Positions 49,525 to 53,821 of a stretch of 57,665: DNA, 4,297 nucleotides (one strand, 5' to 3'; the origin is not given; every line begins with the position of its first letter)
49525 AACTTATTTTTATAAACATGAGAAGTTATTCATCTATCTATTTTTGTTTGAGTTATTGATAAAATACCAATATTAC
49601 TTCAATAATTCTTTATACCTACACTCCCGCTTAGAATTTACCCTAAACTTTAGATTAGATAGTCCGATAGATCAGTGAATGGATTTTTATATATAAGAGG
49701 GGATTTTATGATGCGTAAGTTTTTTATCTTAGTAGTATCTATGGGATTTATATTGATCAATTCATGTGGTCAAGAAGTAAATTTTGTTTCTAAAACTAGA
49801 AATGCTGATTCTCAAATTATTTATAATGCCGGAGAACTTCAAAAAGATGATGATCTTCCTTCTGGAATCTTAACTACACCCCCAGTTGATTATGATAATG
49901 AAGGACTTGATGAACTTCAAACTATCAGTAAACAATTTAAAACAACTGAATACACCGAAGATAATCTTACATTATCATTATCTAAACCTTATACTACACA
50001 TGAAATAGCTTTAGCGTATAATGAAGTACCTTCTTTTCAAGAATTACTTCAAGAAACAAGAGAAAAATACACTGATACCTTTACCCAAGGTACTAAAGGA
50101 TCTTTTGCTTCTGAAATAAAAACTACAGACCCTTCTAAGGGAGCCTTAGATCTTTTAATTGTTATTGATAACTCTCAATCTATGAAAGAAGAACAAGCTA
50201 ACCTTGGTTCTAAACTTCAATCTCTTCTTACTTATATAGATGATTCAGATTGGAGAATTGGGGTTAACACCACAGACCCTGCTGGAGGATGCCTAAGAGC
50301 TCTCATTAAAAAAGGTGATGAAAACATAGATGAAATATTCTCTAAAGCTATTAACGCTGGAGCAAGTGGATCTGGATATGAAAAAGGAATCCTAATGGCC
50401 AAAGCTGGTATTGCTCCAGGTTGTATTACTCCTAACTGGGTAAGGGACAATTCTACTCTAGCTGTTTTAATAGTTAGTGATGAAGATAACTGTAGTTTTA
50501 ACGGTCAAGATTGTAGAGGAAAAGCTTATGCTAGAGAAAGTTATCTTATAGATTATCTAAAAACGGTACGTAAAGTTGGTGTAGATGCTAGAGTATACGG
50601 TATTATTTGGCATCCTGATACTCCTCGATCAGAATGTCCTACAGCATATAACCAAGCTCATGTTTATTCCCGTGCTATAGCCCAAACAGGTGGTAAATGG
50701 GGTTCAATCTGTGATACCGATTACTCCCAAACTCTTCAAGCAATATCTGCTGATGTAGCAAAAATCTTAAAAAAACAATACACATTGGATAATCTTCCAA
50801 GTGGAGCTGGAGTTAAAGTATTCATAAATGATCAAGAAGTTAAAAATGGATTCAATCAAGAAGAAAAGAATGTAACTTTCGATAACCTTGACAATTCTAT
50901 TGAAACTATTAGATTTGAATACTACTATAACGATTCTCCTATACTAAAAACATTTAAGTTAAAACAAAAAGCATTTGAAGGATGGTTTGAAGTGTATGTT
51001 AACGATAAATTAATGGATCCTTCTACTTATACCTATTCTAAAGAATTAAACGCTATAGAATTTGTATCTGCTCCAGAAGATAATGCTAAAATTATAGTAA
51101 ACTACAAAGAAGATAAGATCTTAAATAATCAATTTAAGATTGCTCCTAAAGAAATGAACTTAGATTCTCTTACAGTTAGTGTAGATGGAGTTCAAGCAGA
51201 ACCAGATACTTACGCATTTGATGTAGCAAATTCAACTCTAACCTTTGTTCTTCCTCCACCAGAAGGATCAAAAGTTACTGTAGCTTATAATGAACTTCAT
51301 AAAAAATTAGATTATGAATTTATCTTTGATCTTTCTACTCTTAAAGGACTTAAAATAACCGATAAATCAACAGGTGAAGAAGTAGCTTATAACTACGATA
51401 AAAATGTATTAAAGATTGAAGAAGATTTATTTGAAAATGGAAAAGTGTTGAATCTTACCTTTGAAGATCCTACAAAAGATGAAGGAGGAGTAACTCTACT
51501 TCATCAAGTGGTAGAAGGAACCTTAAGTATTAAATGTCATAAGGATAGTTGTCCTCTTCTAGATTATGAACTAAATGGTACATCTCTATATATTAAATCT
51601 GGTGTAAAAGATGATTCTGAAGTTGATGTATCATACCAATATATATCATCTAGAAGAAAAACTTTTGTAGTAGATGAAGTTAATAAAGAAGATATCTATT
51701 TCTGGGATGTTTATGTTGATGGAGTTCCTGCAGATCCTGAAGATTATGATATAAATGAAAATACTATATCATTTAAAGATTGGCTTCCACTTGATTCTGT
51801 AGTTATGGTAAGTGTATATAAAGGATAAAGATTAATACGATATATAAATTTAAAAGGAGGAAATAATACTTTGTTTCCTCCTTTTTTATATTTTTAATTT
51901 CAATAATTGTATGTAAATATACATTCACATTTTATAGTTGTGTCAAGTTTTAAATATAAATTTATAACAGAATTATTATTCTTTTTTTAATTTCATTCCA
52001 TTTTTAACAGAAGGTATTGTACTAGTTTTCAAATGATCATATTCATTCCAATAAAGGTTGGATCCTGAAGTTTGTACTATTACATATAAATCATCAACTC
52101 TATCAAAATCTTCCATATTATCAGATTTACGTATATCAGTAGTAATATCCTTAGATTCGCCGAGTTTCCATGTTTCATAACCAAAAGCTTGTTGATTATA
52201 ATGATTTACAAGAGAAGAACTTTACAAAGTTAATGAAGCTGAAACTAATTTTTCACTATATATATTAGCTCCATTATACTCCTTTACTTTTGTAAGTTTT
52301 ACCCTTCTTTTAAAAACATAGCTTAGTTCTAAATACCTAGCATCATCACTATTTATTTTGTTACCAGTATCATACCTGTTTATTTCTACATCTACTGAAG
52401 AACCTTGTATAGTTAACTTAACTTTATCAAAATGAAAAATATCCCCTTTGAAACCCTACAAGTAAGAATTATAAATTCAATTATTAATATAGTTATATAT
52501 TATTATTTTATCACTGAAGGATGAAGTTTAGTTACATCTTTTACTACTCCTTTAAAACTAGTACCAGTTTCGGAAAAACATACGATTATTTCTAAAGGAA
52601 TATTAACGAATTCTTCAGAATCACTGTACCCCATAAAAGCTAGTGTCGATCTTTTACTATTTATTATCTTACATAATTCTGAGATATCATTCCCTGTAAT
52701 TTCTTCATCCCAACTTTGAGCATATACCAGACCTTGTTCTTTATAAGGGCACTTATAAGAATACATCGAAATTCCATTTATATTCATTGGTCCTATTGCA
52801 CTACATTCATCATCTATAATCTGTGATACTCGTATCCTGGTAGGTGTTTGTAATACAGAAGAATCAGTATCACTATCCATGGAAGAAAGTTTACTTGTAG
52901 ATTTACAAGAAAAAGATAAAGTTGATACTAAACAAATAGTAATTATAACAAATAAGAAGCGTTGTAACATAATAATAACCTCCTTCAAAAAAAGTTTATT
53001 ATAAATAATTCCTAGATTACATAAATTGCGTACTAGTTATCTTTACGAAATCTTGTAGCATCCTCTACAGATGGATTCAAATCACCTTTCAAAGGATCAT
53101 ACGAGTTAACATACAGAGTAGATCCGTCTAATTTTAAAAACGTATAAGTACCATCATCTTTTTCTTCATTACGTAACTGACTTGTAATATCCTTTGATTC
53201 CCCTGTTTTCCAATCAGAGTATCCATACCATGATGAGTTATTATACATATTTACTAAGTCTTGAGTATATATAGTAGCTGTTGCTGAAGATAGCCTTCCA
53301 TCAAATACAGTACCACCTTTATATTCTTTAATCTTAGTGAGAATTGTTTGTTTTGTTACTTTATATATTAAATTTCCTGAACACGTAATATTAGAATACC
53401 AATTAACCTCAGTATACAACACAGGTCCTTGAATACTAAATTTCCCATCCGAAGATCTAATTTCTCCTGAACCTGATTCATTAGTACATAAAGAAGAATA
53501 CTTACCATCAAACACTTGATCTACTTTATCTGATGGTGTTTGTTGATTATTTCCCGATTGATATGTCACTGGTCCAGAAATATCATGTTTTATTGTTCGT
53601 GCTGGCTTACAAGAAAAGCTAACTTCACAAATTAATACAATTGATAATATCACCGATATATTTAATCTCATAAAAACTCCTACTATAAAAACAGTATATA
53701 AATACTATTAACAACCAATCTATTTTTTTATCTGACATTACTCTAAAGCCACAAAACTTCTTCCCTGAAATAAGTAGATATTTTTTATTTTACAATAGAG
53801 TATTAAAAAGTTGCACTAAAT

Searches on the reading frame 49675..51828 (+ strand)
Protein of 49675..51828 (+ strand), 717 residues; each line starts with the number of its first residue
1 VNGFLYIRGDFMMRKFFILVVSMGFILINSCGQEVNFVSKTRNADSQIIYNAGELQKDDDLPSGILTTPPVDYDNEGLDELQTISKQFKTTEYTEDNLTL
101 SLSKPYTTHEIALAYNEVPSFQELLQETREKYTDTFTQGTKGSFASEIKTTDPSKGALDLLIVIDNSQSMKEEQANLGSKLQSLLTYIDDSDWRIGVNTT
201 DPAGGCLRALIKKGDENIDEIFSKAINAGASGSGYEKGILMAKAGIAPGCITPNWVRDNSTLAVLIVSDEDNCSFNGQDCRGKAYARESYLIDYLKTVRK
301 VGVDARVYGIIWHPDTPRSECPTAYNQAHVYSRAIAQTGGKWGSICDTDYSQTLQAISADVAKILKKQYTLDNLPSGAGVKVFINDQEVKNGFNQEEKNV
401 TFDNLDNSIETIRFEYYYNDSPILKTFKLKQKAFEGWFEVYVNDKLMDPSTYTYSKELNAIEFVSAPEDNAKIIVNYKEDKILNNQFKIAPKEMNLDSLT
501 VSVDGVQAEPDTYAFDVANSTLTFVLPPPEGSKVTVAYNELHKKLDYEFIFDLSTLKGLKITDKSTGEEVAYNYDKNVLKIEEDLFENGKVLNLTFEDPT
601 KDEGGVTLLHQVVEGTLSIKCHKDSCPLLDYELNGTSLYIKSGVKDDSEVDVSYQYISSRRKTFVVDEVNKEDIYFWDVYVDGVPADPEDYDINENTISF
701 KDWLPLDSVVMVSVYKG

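Call 17: search_protein_families(library=pfam, proteins=[window:49675-51828:+], max_evalue=0.001)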
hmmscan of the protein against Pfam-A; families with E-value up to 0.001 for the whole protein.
window:49675-51828:+ (717 aa): 1 family
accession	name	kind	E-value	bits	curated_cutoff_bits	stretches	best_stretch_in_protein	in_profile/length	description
PF09343.15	DUF2460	-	0.00026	21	30.4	0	497-538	130-171/205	Conserved hypothetical protein 2217 (DUF2460)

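Call 24: search_protein_families(library=ncbifam, proteins=[window:49675-51828:+], max_evalue=0.1)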
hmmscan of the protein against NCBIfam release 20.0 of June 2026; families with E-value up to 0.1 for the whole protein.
window:49675-51828:+ (717 aa): 2 families
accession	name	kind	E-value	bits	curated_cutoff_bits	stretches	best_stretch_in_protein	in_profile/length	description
NF052240.1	MIDASAdhsBdello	equivalog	7e-10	38.6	700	1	136-206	38-107/378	MIDAS family adhesin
NF033765.2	gliding_CglD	equivalog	0.0019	16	400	0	153-220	640-711/1124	adventurous gliding motility lipoprotein CglD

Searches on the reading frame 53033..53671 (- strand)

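Call 17: search_protein_families(library=pfam, proteins=[window:53033-53671:-], max_evalue=0.001)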
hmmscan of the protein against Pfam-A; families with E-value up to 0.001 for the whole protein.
window:53033-53671:- (212 aa): 0 families

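Call 105: search_protein_families(library=pfam, proteins=[window:53033-53671:-], max_evalue=0.5)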
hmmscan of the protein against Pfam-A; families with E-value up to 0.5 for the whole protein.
window:53033-53671:- (212 aa): 1 family
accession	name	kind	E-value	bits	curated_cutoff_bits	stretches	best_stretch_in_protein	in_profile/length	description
PF06004.18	DUF903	-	0.13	12.6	27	0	170-190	21-41/49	Bacterial protein of unknown function (DUF903)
